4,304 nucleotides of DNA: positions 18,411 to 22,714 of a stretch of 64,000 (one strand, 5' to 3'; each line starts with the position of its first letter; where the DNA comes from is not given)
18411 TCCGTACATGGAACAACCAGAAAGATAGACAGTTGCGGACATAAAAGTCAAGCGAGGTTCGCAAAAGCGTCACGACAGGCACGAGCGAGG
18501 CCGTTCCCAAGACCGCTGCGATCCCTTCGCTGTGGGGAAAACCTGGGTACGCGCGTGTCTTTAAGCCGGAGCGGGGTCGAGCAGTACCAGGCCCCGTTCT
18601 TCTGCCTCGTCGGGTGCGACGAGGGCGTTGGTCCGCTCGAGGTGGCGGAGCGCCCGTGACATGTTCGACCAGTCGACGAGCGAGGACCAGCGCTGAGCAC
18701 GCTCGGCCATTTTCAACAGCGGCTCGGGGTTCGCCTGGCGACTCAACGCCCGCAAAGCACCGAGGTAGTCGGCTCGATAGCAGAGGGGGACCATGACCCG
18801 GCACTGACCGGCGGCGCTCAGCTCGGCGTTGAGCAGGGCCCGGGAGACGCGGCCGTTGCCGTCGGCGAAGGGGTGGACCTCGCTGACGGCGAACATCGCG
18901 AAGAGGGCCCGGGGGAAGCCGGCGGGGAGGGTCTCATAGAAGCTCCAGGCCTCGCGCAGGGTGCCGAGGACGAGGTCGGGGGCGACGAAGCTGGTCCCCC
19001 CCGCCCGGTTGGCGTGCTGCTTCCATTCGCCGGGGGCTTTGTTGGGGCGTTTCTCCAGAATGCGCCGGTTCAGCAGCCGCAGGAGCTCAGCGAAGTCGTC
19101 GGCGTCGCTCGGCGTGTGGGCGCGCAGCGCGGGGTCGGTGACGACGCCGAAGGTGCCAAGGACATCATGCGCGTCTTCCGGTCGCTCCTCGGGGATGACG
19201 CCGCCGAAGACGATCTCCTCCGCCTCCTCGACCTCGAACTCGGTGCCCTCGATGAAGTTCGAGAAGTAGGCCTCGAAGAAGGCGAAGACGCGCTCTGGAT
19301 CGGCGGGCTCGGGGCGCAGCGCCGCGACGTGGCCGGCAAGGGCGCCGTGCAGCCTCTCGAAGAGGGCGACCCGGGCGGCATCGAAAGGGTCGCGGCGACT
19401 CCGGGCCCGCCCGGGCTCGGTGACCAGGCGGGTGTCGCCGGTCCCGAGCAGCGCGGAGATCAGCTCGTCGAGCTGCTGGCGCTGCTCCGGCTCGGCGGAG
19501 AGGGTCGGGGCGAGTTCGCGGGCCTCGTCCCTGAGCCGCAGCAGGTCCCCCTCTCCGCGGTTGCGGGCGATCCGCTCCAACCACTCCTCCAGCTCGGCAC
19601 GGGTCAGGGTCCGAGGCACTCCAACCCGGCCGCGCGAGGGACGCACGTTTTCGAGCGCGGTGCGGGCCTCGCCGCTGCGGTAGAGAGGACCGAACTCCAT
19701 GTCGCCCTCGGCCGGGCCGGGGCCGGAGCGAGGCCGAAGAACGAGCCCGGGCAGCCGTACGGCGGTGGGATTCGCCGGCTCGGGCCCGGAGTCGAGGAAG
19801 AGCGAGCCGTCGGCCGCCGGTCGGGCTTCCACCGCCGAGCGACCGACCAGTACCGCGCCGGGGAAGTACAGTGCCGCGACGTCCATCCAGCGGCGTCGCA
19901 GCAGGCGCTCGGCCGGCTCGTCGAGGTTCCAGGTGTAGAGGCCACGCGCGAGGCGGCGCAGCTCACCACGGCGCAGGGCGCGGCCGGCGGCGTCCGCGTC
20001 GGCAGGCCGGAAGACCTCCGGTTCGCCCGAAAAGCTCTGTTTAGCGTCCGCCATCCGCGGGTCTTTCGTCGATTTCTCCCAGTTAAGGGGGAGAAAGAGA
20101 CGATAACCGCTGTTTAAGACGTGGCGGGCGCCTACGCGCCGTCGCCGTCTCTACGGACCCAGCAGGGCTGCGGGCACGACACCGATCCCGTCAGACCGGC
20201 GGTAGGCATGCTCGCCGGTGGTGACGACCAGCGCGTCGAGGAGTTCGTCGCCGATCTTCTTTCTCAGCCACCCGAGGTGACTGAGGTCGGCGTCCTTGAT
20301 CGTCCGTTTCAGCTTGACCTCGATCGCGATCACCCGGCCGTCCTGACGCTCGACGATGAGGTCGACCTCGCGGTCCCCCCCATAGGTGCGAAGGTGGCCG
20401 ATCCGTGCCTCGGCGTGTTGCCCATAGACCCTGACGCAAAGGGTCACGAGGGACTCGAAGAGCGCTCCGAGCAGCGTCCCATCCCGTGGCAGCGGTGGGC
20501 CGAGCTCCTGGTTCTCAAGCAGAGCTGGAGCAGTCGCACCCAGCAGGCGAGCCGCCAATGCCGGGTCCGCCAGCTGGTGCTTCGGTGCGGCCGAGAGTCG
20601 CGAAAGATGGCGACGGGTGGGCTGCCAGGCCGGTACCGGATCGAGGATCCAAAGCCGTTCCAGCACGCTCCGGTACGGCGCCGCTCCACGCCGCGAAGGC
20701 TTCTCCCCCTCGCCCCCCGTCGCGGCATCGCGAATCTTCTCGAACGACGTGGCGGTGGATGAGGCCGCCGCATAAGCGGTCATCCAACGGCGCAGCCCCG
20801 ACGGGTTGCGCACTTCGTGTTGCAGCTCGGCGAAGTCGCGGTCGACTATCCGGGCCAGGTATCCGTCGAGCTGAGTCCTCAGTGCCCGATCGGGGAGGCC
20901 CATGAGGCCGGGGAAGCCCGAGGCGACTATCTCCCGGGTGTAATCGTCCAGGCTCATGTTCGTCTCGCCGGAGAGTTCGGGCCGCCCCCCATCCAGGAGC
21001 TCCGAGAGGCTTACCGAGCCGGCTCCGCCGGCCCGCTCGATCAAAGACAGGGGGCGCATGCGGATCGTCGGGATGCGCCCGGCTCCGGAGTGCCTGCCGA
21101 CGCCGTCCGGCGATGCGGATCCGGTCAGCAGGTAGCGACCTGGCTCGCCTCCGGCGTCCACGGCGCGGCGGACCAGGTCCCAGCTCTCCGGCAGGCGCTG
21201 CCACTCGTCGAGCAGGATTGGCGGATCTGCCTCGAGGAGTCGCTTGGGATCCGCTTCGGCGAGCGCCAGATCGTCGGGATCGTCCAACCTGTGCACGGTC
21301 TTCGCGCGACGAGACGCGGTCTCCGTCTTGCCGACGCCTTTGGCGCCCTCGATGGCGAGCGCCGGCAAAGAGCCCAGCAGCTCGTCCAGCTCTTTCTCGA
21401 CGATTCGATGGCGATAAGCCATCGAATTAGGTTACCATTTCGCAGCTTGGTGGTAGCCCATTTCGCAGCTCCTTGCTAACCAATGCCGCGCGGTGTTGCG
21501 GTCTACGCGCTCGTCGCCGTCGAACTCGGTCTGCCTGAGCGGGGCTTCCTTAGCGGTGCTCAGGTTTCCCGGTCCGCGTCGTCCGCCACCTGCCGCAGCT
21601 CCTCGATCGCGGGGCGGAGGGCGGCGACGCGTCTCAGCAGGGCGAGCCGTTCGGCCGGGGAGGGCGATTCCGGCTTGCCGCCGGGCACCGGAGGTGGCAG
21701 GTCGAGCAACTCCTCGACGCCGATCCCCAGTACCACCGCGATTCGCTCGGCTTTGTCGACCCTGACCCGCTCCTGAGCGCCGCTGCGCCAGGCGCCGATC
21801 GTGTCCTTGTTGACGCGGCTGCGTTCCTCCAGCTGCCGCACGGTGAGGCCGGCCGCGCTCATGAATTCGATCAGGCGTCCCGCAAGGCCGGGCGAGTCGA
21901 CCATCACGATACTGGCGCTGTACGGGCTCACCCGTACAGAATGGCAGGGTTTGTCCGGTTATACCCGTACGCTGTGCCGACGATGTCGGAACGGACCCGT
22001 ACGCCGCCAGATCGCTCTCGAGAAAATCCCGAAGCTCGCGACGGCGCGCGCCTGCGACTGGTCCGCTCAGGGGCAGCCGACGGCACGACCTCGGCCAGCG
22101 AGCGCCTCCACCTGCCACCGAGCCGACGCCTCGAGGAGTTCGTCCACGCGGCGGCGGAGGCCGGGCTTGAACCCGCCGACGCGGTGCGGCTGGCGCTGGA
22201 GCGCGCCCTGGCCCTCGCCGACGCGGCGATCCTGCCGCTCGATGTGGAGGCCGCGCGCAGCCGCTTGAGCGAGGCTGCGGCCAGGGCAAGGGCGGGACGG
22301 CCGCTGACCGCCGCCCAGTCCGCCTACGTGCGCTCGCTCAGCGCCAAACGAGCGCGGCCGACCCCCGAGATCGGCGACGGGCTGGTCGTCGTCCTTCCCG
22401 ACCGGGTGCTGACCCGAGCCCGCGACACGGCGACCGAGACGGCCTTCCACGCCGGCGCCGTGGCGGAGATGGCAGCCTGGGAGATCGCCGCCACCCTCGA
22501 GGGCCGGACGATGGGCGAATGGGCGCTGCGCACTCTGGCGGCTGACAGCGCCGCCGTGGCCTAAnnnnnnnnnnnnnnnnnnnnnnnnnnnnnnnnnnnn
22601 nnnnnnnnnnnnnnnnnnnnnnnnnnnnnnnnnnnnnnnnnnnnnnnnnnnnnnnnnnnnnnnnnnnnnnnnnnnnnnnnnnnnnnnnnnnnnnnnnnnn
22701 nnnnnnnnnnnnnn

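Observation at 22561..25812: Giant single-polypeptide fusion of a phosphoribosyltransferase domain and a class III cyclase-like domain: candidate undescribed nucleotide-signalling or defence protein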

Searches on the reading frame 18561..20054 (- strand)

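Call 15: search_protein_families(library=pfam, proteins=[window:18561-20054:-], max_evalue=0.01)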
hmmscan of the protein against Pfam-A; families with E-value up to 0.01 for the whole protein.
window:18561-20054:- (497 aa): 2 families
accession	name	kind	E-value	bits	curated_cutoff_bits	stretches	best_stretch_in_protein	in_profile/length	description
PF02661.23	Fic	-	3.4e-10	41.1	24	1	323-410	5-91/93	Fic/DOC family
PF24751.1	DUF7696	-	0.0076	16.7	27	0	149-181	19-51/55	Family of unknown function (DUF7696)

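Call 86: search_protein_families(library=padloc, proteins=[window:18561-20054:-], max_evalue=0.001)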
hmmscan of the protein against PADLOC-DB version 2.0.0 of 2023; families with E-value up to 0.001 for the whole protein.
window:18561-20054:- (497 aa): 7 families
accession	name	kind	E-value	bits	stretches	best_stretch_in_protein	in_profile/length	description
PDLC04836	PDC-S04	-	1.5e-14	51.7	1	262-455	30-228/244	-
PDLC03963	SoFic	-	8.3e-12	43.2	1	255-418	54-218/361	-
PDLC04837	PDC-S04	-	1.3e-07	29.2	1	262-456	30-226/234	-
PDLC04966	PDC-S24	-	1.5e-06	25.4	1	388-423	312-349/497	-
PDLC04840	PDC-S04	-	9.4e-06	23.5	1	391-436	153-198/227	-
PDLC04839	PDC-S04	-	0.00024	18.8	1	393-420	140-167/205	-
PDLC04838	PDC-S04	-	0.00069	17.4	0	389-453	139-201/209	-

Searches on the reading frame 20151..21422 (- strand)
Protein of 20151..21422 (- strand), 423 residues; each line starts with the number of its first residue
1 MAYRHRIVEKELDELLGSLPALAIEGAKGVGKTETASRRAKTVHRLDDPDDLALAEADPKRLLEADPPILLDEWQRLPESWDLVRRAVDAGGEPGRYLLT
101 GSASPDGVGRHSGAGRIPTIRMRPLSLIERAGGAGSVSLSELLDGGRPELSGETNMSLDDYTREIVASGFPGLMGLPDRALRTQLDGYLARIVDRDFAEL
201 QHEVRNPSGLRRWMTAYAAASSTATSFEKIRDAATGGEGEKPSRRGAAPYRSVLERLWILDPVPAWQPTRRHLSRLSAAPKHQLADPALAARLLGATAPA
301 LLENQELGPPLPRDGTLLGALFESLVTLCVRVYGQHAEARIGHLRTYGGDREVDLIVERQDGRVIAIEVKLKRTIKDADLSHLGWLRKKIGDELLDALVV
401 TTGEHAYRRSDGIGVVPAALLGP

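Call 15: search_protein_families(library=pfam, proteins=[window:20151-21422:-], max_evalue=0.01)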
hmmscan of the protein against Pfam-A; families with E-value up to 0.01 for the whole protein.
window:20151-21422:- (423 aa): 2 families
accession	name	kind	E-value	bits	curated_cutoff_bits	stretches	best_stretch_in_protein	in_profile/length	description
PF13635.12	DUF4143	-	1e-24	87.5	28.1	1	195-371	2-159/160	Domain of unknown function (DUF4143)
PF13173.12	AAA_14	-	1.7e-12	47.9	27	1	20-129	3-127/129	AAA domain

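Call 86: search_protein_families(library=padloc, proteins=[window:20151-21422:-], max_evalue=0.001)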
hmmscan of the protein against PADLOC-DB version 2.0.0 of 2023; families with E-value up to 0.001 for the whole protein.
window:20151-21422:- (423 aa): 4 families
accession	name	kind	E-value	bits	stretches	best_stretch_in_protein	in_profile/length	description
PDLC04790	PDC-S01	-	7.1e-76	253.6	1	3-421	11-417/422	-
PDLC04787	PDC-S01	-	2.4e-12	44.4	1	69-297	96-307/412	-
PDLC04791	PDC-S01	-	3e-06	24.2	1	167-382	164-362/395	-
PDLC04789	PDC-S01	-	4.9e-06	23.8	0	5-177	3-168/375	-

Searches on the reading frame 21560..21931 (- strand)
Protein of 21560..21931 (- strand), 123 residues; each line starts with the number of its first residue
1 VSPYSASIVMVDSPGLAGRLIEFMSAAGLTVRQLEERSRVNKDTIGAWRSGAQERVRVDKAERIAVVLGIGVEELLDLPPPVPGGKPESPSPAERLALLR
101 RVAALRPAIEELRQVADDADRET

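Call 86: search_protein_families(library=padloc, proteins=[window:21560-21931:-], max_evalue=0.001)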
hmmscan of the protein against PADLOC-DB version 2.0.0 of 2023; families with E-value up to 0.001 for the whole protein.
window:21560-21931:- (123 aa): 1 family
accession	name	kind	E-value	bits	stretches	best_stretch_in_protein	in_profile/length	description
PDLC04142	capH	-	3.7e-05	22.7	1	15-96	6-74/103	capH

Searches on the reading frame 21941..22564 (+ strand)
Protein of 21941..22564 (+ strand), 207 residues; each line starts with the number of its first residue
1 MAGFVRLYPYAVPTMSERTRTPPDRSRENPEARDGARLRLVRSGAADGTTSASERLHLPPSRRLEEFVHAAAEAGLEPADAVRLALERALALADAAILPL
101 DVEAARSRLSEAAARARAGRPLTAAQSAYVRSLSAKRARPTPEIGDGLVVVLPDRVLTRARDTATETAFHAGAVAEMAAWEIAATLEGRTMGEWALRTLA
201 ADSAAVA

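Call 15: search_protein_families(library=pfam, proteins=[window:21941-22564:+], max_evalue=0.01)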
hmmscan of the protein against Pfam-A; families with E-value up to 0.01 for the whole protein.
window:21941-22564:+ (207 aa): 0 families

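Call 47: search_solved_structures(query=A5, max_evalue=10, show_alignments=2)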
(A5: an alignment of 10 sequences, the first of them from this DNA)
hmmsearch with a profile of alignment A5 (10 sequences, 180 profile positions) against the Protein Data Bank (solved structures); distinct sequences matched with E-value up to 10: 2.
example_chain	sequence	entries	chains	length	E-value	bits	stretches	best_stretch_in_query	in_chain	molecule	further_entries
4tmd_A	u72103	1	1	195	0.28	14.2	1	63-92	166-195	Uncharacterized protein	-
6u42_6G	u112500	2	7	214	0.32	14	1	40-65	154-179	FAP166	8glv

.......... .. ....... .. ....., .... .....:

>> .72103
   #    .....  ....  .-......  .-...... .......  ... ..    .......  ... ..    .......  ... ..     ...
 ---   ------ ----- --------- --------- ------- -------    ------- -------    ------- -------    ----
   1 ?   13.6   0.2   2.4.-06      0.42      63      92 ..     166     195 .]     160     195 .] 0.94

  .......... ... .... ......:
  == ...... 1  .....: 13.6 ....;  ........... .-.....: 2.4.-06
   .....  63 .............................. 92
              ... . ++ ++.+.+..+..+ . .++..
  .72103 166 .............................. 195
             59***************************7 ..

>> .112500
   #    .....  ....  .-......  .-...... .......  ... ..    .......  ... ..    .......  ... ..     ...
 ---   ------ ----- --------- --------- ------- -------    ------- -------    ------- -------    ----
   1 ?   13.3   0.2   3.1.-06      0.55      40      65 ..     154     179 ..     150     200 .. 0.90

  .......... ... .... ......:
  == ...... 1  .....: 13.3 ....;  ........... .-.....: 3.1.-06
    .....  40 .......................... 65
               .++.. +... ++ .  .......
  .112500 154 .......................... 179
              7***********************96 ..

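Call 48: search_protein_families(library=pfam, alignment_id=A5, max_evalue=1)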
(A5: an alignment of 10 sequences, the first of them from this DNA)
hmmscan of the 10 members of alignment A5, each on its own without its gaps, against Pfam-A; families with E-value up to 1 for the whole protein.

A. member 1, seq(193 aa): 2 families
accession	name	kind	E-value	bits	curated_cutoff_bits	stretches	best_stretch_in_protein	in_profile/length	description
PF00141.28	peroxidase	-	0.12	12.6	27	1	27-80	99-154/237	Peroxidase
PF14081.11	DUF4262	-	0.17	12.6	28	1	76-115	32-71/127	Domain of unknown function (DUF4262)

B. families by the number of members that match (of 10 scanned): 8 families
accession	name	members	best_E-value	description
PF14081.11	DUF4262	2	0.018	Domain of unknown function (DUF4262)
PF11198.13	DUF2857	1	0.014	Protein of unknown function (DUF2857)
PF02420.20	AFP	1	0.084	Insect antifreeze protein repeat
PF00141.28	peroxidase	1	0.12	Peroxidase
PF18284.7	DNA_meth_N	1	0.14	DNA methylase N-terminal domain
PF06744.18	IcmF_C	1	0.18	Type VI secretion protein IcmF C2-like domain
PF01656.29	CbiA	1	0.19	CobQ/CobB/MinD/ParA nucleotide binding domain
PF19730.4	DUF6221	1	0.28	Family of unknown function (DUF6221)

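Call 65: find_homologous_proteins(query=A5)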
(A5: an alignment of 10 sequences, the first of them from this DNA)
Query A5 (10 sequences) (193 aa, profile of the alignment): 31 proteins with E <= 0.001 among 8000 candidates.
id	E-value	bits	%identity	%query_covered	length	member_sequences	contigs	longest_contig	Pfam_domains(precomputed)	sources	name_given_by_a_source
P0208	5.1e-65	237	100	100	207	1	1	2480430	-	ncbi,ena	-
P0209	2.8e-64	234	51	81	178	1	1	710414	-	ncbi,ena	-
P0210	2.6e-62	228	69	80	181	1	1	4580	-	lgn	-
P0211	3.4e-62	227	60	99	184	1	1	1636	-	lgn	-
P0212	5.9e-60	220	59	93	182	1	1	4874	-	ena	-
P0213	1.7e-58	215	64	89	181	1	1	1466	-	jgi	jgi:hypothetical protein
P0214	1.3e-57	213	59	96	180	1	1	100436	-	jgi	jgi:hypothetical protein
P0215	3.2e-57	211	58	88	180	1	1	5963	-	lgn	-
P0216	3.2e-57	211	52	96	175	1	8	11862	-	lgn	-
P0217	1.0e-56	210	58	87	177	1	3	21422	-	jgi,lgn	jgi:hypothetical protein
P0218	1.5e-56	209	57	96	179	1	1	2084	-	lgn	-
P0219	1.9e-56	209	60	84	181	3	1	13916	-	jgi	jgi:hypothetical protein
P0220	2.1e-56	209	48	96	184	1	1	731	-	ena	-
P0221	4.2e-56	208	60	77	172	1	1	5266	-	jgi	jgi:hypothetical protein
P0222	7.8e-56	207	51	96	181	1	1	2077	-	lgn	-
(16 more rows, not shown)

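Call 86: search_protein_families(library=padloc, proteins=[window:21983-22564:+], max_evalue=0.001)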
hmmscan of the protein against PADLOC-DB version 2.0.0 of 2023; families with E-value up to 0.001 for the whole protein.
window:21983-22564:+ (193 aa): 0 families
